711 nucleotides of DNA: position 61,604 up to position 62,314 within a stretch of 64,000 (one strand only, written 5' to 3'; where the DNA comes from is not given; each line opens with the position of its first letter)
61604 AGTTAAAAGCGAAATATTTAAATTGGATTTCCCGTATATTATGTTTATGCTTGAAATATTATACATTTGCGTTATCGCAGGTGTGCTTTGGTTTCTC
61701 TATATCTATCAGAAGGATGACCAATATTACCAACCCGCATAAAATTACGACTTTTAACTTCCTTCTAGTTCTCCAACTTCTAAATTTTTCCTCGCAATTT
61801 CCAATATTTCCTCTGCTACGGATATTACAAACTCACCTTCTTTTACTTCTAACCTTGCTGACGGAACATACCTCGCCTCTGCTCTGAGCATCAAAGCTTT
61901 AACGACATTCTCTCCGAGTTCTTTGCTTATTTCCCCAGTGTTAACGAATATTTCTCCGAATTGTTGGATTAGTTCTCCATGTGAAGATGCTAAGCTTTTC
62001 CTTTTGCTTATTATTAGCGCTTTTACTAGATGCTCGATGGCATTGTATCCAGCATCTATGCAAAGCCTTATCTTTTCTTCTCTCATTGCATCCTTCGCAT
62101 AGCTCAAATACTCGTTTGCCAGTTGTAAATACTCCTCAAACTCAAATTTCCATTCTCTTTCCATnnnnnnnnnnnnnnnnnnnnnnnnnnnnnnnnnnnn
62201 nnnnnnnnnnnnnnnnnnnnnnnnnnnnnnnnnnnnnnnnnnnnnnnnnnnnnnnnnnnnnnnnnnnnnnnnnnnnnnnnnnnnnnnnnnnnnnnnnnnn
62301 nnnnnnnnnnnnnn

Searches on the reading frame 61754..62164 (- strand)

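Call 45: search_protein_families(library=pfam, proteins=[window:61754-62164:-], max_evalue=0.001)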
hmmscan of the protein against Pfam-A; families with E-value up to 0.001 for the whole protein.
window:61754-62164:- (136 aa): 2 families
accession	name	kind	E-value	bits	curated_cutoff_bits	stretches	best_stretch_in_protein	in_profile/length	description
PF05168.19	HEPN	-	2.5e-14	53.9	22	1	10-126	2-116/117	HEPN domain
PF05942.16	PaREP1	-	0.00027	21.3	24.4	1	12-96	2-87/115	Archaeal PaREP1/PaREP8 family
